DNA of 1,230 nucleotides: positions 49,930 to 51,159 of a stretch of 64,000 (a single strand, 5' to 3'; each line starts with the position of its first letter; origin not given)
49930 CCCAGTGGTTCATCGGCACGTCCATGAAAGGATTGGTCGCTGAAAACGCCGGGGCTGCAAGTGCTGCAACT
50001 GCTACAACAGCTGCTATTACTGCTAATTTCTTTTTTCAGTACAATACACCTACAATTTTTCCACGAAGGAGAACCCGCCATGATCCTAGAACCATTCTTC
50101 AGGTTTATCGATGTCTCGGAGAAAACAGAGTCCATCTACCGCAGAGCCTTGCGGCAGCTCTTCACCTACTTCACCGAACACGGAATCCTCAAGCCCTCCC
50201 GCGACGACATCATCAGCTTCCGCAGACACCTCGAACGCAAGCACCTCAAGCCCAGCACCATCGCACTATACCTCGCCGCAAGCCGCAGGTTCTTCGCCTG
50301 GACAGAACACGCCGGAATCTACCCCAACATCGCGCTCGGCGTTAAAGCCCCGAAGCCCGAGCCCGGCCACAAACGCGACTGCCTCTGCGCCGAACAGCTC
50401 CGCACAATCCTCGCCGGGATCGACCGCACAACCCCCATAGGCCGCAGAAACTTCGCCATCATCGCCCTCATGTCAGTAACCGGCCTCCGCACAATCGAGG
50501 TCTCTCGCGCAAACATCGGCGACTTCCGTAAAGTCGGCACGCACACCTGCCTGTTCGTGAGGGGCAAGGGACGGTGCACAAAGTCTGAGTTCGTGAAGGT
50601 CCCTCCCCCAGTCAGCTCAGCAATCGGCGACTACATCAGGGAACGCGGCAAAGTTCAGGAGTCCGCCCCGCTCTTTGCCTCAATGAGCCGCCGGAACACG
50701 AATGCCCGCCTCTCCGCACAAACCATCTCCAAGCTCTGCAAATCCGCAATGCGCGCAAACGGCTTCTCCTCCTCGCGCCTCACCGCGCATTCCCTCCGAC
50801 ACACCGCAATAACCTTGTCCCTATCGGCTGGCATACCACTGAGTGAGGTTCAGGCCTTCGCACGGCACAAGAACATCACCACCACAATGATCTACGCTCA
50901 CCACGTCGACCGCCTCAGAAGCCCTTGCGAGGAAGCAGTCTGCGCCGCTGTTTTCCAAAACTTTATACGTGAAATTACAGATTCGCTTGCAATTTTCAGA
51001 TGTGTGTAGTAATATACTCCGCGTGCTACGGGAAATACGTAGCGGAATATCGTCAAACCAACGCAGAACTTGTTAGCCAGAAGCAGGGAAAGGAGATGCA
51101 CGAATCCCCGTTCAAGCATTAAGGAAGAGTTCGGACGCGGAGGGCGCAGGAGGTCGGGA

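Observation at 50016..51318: Candidate recombinase-driven inversion cassette that carries the only promoter, leader, RBS and ATG for two alternative SLH porins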

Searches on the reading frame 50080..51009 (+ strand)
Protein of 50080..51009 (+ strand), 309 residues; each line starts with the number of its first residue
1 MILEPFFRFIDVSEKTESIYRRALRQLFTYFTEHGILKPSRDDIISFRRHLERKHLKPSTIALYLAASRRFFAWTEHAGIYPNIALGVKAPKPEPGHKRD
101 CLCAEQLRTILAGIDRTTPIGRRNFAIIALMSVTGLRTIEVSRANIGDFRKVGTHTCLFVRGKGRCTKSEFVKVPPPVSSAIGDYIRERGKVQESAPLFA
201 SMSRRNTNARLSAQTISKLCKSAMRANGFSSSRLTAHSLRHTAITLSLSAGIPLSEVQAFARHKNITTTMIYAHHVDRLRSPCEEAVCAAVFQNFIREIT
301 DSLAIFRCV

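Call 6: find_encoding_contigs(protein=window:50080-51009:+, flank=6000, max_places=10)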
Protein window:50080-51009:+ (309 aa): 7 contigs read that carry it; 5 places shown.
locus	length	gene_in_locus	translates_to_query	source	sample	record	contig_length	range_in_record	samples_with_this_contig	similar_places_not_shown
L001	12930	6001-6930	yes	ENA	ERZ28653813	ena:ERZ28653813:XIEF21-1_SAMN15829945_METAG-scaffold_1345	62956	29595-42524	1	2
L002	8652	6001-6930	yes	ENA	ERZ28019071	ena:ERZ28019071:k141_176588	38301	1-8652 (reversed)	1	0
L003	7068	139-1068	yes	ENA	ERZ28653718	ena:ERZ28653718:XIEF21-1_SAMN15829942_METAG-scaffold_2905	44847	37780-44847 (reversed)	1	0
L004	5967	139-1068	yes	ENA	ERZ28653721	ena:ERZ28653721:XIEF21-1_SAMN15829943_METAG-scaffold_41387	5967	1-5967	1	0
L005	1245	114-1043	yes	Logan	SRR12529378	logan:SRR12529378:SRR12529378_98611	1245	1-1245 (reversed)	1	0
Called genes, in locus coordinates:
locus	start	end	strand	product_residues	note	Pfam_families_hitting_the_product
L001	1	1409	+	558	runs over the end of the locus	PF05580:Peptidase_S55 (weak)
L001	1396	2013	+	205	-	PF02223:Thymidylate_kin, PF13521:AAA_28 (faint)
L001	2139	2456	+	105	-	PF03885:DUF327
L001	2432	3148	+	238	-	PF13177:DNA_pol3_delta2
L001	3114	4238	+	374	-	PF04468:PSP1, PF28472:PSP1_3rd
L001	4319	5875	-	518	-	PF00395:SLH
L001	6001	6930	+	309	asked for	PF02899:Phage_int_SAM_1, PF13495:Phage_int_SAM_4 (weak), PF00589:Phage_integrase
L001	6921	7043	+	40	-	-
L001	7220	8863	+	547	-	PF00395:SLH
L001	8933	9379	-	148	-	PF13840:ACT_7 (faint), PF01842:ACT, PF22468:ACT_9 (weak)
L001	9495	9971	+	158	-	PF01899:MNHE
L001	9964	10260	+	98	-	PF04066:MrpF_PhaF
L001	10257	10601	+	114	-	PF03334:PhaG_MnhG_YufB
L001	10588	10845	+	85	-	PF13244:MbhD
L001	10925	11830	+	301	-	PF20501:MbhE, PF04039:MnhB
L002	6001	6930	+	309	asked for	PF02899:Phage_int_SAM_1, PF13495:Phage_int_SAM_4 (weak), PF00589:Phage_integrase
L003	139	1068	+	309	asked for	PF02899:Phage_int_SAM_1, PF13495:Phage_int_SAM_4 (weak), PF00589:Phage_integrase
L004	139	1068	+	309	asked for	PF02899:Phage_int_SAM_1, PF13495:Phage_int_SAM_4 (weak), PF00589:Phage_integrase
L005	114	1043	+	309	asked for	PF02899:Phage_int_SAM_1, PF13495:Phage_int_SAM_4 (weak), PF00589:Phage_integrase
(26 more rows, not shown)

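Call 7: search_protein_families(library=pfam, proteins=[window:50080-51009:+])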
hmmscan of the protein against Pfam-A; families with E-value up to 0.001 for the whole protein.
window:50080-51009:+ (309 aa): 3 families
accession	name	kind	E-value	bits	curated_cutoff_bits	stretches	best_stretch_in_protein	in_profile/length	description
PF00589.27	Phage_integrase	-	6.5e-21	75.3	27.1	1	104-276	5-169/172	Phage integrase family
PF02899.23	Phage_int_SAM_1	-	3.4e-10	40.5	22.3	1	12-78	14-82/83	Phage integrase, N-terminal SAM-like domain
PF13495.12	Phage_int_SAM_4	-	6.5e-07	30.1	27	1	10-76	12-79/85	Phage integrase, N-terminal SAM-like domain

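Call 19: find_related_loci(query=A1, collection=genome_contigs, flank=6000)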
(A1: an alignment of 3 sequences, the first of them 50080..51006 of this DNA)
Query A1 (309 aa) in genome_contigs; peptide patterns used: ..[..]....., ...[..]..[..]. (x = any residue, [..] = any of these).
181 stretches matched a pattern; 3 encode a relative of the query (tblastn E <= 1e-3); 3 distinct loci.
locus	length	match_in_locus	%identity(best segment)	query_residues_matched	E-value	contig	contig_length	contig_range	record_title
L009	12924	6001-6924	72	2-309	1e-154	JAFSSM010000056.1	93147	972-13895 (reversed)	MAG: Synergistaceae bacterium isolate RGIG3433 Goat_Rumen.Co__c2536633, whole genome shotgun sequence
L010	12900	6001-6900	74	2-301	5e-153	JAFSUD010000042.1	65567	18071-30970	MAG: Synergistaceae bacterium isolate RGIG3476 Goat_Rumen.Co__c1092578, whole genome shotgun sequence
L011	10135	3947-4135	38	233-291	2e-8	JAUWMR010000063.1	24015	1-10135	MAG: Desulfobacteraceae bacterium isolate CSMAG_2403 CSMAG_2403_k141_4926_length_24015_cov_15.9563, whole genome shotgun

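Call 22: find_related_loci(query=A1, collection=metagenome_contigs, flank=5000)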
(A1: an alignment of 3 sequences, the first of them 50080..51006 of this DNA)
Query A1 (309 aa) in metagenome_contigs; peptide patterns used: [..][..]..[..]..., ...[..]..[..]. (x = any residue, [..] = any of these).
328 stretches matched a pattern; 1 encode a relative of the query (tblastn E <= 1e-3); 1 distinct loci.
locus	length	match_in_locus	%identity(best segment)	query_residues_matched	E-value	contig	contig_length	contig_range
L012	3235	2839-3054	33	216-284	1e-7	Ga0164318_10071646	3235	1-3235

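Call 23: find_homologous_proteins(query=window:50080-51006:+, max_evalue=1e-40)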
Query window:50080-51006:+ (309 aa): 5213 proteins with E <= 1e-40 among 8000 candidates; the best 120 are listed.
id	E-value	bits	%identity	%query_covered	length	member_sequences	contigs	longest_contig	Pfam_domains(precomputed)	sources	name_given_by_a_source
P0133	2.6e-150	518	80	94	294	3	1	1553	PF13495.13,PF00589.28,PF02899.24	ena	-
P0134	2.7e-149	515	80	94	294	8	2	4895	PF13495.13,PF00589.28,PF02899.24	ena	-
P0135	2.4e-148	511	79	94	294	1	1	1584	PF13495.13,PF00589.28,PF02899.24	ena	-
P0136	4.9e-141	487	74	94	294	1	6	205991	PF00589.28,PF02899.24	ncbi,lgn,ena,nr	ncbi:MAG: tyrosine-type recombinase/integrase [Synergistaceae bacterium]|nr:tyrosine-type recombinas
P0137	4.8e-138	478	73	94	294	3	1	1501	PF13495.13,PF00589.28,PF02899.24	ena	-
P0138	6.7e-137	474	71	94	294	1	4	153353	PF13495.13,PF00589.28,PF02899.24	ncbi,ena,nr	ncbi:MAG: tyrosine-type recombinase/integrase [Synergistaceae bacterium]|nr:tyrosine-type recombinas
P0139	2.2e-133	462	69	94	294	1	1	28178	PF13495.13,PF00589.28,PF02899.24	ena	-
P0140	1.3e-119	417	65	94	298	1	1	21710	PF13495.13,PF00589.28,PF02899.24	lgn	-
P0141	1.2e-115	404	64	94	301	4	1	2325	PF00589.28,PF02899.24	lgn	-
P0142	2.3e-110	387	60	94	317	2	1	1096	PF13495.13,PF00589.28,PF02899.24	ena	-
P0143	5.6e-109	382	61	94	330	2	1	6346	PF13495.13,PF00589.28,PF02899.24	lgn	-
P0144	8.1e-109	382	61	94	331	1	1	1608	PF13495.13,PF00589.28,PF02899.24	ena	-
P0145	8.3e-109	382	61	94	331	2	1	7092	PF13495.13,PF00589.28,PF02899.24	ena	-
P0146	2.9e-107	377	59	94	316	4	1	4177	PF00589.28,PF02899.24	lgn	-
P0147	3.6e-107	376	58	94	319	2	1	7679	PF13495.13,PF00589.28,PF02899.24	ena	-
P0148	5.1e-107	376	59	94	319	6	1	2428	PF13495.13,PF00589.28,PF02899.24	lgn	-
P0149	1.8e-106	374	59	94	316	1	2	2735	PF00589.28,PF02899.24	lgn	-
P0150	2.4e-106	374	58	94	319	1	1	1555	PF13495.13,PF00589.28,PF02899.24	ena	-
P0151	3.7e-106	373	59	94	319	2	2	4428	PF13495.13,PF00589.28,PF02899.24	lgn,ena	-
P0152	6.8e-106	372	59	94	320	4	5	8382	PF13495.13,PF00589.28,PF02899.24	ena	-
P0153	7.5e-106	372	59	94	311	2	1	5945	PF13495.13,PF00589.28,PF02899.24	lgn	-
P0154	7.7e-106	372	58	94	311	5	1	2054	PF00589.28,PF02899.24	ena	-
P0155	9.0e-106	372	58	94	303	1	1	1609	PF13495.13,PF00589.28,PF02899.24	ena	-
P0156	1.5e-105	371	57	94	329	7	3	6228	PF00589.28,PF02899.24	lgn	-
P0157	2.0e-105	371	58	94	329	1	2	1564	PF00589.28,PF02899.24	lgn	-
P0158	2.2e-105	370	60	94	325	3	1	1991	PF13495.13,PF00589.28,PF02899.24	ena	-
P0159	2.7e-105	370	58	94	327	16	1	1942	PF00589.28,PF02899.24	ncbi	-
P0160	2.8e-105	370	58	94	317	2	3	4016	PF00589.28,PF02899.24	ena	-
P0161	3.2e-105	370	56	94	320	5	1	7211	PF00589.28,PF02899.24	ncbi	-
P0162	6.5e-105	369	57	94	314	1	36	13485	PF13495.13,PF00589.28,PF02899.24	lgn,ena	-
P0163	6.9e-105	369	57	94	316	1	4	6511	PF00589.28,PF02899.24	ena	-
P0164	8.5e-105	368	59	94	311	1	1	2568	PF00589.28,PF02899.24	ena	-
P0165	9.8e-105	368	58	94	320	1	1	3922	PF13495.13,PF00589.28,PF02899.24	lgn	-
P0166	1.3e-104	368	58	94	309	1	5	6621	PF13495.13,PF00589.28,PF02899.24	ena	-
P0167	1.8e-104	367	56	94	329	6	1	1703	PF00589.28,PF02899.24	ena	-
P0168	1.9e-104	367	56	94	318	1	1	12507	PF13495.13,PF00589.28,PF02899.24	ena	-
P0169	2.0e-104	367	57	94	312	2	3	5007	PF13495.13,PF00589.28,PF02899.24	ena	-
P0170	2.1e-104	367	58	94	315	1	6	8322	PF00589.28,PF02899.24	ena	-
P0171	2.2e-104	367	57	94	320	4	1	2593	PF00589.28,PF02899.24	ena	-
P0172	2.8e-104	367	58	94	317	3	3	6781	PF13495.13,PF00589.28,PF02899.24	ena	-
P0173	3.9e-104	366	58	94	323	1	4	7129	PF13495.13,PF00589.28,PF02899.24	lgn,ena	-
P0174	6.1e-104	366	57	94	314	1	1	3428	PF13495.13,PF00589.28,PF02899.24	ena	-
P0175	6.2e-104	366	58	94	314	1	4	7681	PF13495.13,PF00589.28,PF02899.24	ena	-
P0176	6.2e-104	366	57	94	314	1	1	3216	PF13495.13,PF00589.28,PF02899.24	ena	-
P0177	6.7e-104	366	56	94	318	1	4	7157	PF13495.13,PF00589.28,PF02899.24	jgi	-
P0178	1.4e-103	365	58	94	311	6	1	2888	PF13495.13,PF00589.28,PF02899.24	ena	-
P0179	2.0e-103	364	57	94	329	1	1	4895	PF00589.28,PF02899.24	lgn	-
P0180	2.1e-103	364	57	94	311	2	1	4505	PF13495.13,PF00589.28,PF02899.24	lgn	-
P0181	2.5e-103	364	57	94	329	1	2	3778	PF00589.28,PF02899.24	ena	-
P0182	2.9e-103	363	56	94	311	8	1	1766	PF13495.13,PF00589.28,PF02899.24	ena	-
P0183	3.4e-103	363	58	94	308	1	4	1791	PF00589.28,PF02899.24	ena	-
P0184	3.6e-103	363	58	94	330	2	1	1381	PF00589.28,PF02899.24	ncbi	-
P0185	5.0e-103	363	57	94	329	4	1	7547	PF00589.28,PF02899.24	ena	-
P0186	5.6e-103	363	57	94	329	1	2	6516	PF00589.28,PF02899.24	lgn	-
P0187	6.3e-103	362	57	94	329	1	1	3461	PF00589.28,PF02899.24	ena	-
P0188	7.9e-103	362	59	91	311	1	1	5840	PF13495.13,PF00589.28,PF02899.24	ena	-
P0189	9.7e-103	362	56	94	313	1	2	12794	PF13495.13,PF00589.28,PF02899.24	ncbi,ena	-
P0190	1.0e-102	362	57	94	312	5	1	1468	PF00589.28,PF02899.24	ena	-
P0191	1.3e-102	361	56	94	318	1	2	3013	PF13495.13,PF00589.28,PF02899.24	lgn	-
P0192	1.3e-102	361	56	94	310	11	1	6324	PF13495.13,PF00589.28,PF02899.24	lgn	-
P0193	1.5e-102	361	58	94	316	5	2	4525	PF13495.13,PF00589.28,PF02899.24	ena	-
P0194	1.8e-102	361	57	94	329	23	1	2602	PF00589.28,PF02899.24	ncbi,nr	ncbi:MAG: tyrosine-type recombinase/integrase [Ruminococcus sp.]|nr:tyrosine-type recombinase/integr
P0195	1.9e-102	361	56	94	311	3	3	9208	PF13495.13,PF00589.28,PF02899.24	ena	-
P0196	2.1e-102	361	56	94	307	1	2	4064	PF00589.28,PF02899.24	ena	-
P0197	2.4e-102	360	58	94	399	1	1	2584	PF13495.13,PF00589.28,PF00795.28,PF02899.24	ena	-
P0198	3.3e-102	360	55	94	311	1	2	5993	PF13495.13,PF00589.28,PF02899.24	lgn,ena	-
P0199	3.8e-102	360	57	94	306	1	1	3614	PF13495.13,PF00589.28,PF02899.24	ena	-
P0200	3.9e-102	360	56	94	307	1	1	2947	PF00589.28,PF02899.24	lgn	-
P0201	4.6e-102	360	57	94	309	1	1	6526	PF13495.13,PF00589.28,PF02899.24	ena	-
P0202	4.7e-102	359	55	94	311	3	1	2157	PF13495.13,PF00589.28,PF02899.24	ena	-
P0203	5.5e-102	359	56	93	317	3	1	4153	PF13495.13,PF00589.28,PF02899.24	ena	-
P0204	7.0e-102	359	55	94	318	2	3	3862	PF13495.13,PF00589.28,PF02899.24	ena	-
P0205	7.4e-102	359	55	94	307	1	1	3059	PF00589.28,PF02899.24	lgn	-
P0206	7.8e-102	359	57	94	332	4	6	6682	PF00589.28,PF02899.24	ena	-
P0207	8.9e-102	359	56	94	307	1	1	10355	PF00589.28,PF02899.24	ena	-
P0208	9.6e-102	358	57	94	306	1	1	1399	PF13495.13,PF00589.28,PF02899.24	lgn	-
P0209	9.7e-102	358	57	93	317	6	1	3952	PF13495.13,PF00589.28,PF02899.24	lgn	-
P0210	1.1e-101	358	57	94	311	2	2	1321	PF13495.13,PF00589.28,PF02899.24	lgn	-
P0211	1.4e-101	358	57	94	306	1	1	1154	PF13495.13,PF00589.28,PF02899.24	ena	-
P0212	1.6e-101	358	55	94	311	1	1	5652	PF13495.13,PF00589.28,PF02899.24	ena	-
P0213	1.7e-101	358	57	94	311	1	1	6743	PF13495.13,PF00589.28,PF02899.24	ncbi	-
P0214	1.7e-101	358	57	94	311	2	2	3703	PF13495.13,PF00589.28,PF02899.24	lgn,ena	-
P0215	2.3e-101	357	56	94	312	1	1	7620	PF13495.13,PF00589.28,PF02899.24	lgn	-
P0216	2.4e-101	357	57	94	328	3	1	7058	PF13495.13,PF00589.28,PF02899.24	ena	-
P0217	2.6e-101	357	57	94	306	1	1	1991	PF13495.13,PF00589.28,PF02899.24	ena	-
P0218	2.9e-101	357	54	94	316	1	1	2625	PF13495.13,PF00589.28,PF02899.24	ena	-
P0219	3.4e-101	357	56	94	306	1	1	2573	PF13495.13,PF00589.28,PF02899.24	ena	-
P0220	3.5e-101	357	55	94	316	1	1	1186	PF13495.13,PF00589.28,PF02899.24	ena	-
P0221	3.6e-101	357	57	94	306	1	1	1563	PF13495.13,PF00589.28,PF02899.24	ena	-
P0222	4.5e-101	356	56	94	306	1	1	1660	PF13495.13,PF00589.28,PF02899.24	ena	-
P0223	6.7e-101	356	56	94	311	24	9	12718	PF00589.28,PF02899.24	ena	-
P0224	7.5e-101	356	57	94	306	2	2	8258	PF13495.13,PF00589.28,PF02899.24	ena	-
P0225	9.1e-101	355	56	94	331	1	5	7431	PF13495.13,PF00589.28,PF02899.24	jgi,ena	-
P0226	9.5e-101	355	54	94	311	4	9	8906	PF13495.13,PF00589.28,PF02899.24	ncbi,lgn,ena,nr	ncbi:MAG: tyrosine-type recombinase/integrase [Synergistaceae bacterium]|nr:tyrosine-type recombinas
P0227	1.4e-100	355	57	94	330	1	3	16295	PF13495.13,PF00589.28,PF02899.24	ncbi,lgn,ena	-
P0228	1.6e-100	355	57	94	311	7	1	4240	PF00589.28,PF02899.24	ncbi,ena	-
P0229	1.9e-100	354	56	94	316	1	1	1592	PF13495.13,PF00589.28,PF02899.24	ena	-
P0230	2.4e-100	354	55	94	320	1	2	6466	PF13495.13,PF00589.28,PF02899.24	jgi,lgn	jgi:integrase/recombinase XerC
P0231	2.9e-100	354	55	94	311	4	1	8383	PF13495.13,PF00589.28,PF02899.24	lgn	-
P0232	3.1e-100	354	55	94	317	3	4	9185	PF13495.13,PF00589.28,PF02899.24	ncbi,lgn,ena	-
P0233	3.2e-100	353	56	94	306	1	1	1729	PF13495.13,PF00589.28,PF02899.24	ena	-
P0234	3.4e-100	353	54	94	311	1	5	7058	PF13495.13,PF00589.28,PF02899.24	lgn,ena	-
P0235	3.6e-100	353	56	94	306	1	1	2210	PF13495.13,PF00589.28,PF02899.24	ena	-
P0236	4.9e-100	353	55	94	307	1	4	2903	PF00589.28,PF02899.24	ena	-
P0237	5.3e-100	353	57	94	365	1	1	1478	PF13495.13,PF00589.28,PF02899.24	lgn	-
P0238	5.9e-100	353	55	95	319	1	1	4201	PF13495.13,PF00589.28,PF02899.24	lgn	-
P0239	7.6e-100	352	55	94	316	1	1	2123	PF13495.13,PF00589.28,PF02899.24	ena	-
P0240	8.4e-100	352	56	94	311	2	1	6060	PF00589.28,PF02899.24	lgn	-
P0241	1.0e-99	352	57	94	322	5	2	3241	PF13495.13,PF00589.28,PF02899.24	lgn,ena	-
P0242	1.5e-99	351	55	94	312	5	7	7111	PF13495.13,PF00589.28,PF02899.24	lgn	-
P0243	1.8e-99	351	56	94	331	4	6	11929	PF13495.13,PF00589.28,PF02899.24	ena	-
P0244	1.9e-99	351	57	94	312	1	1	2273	PF00589.28,PF02899.24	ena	-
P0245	2.1e-99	351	57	94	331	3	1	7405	PF13495.13,PF00589.28,PF02899.24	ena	-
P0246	2.4e-99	351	56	94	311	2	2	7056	PF13495.13,PF00589.28,PF02899.24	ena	-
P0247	2.6e-99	351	55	94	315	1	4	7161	PF13495.13,PF00589.28,PF02899.24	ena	-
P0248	3.3e-99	350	57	94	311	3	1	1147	PF00589.28,PF02899.24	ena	-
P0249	3.4e-99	350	55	94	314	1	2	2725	PF13495.13,PF00589.28,PF02899.24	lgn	-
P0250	4.4e-99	350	57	94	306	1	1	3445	PF13495.13,PF00589.28,PF02899.24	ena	-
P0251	4.8e-99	350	56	94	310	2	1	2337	PF13495.13,PF00589.28,PF02899.24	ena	-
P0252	5.4e-99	349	56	94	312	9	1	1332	PF13495.13,PF00589.28,PF02899.24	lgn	-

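Call 24: find_encoding_contigs(protein=P0139, flank=6000, max_places=4)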
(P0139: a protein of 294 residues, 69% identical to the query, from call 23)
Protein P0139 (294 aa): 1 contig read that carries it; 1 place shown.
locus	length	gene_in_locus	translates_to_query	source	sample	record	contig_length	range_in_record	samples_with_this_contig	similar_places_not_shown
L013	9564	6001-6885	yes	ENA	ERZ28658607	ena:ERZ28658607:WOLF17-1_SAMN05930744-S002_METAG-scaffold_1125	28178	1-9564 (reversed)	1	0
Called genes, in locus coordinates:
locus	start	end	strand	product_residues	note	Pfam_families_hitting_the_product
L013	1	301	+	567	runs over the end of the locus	PF05580:Peptidase_S55 (weak)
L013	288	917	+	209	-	PF02223:Thymidylate_kin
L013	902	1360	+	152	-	PF03885:DUF327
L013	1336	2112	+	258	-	PF13177:DNA_pol3_delta2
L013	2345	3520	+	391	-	PF04468:PSP1, PF28472:PSP1_3rd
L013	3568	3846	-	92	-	-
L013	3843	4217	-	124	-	PF05973:Gp49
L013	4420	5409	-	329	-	-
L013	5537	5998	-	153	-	-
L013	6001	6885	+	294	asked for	PF02899:Phage_int_SAM_1, PF13495:Phage_int_SAM_4 (weak), PF00589:Phage_integrase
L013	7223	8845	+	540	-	PF00395:SLH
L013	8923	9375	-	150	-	PF01842:ACT (weak), PF22468:ACT_9 (weak), PF13840:ACT_7 (weak), PF22468:ACT_9 (weak)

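Call 25: find_encoding_contigs(protein=P0140, flank=6000, max_places=4)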
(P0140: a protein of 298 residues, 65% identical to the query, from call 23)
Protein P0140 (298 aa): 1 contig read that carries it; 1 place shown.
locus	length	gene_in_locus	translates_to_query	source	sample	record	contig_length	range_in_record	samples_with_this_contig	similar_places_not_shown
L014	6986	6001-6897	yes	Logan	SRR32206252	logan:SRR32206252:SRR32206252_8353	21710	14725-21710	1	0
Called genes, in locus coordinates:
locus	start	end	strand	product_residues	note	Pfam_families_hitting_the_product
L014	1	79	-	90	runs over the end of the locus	PF13244:MbhD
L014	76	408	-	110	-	PF03334:PhaG_MnhG_YufB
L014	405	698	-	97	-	PF04066:MrpF_PhaF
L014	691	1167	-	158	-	PF01899:MNHE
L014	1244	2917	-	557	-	PF00082:Peptidase_S8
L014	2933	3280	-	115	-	-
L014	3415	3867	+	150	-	PF13840:ACT_7 (faint), PF01842:ACT, PF22468:ACT_9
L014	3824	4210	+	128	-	PF02311:AraC_binding (weak), PF07883:Cupin_2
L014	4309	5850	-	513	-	PF00395:SLH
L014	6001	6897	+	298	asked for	PF02899:Phage_int_SAM_1, PF13495:Phage_int_SAM_4 (faint), PF00589:Phage_integrase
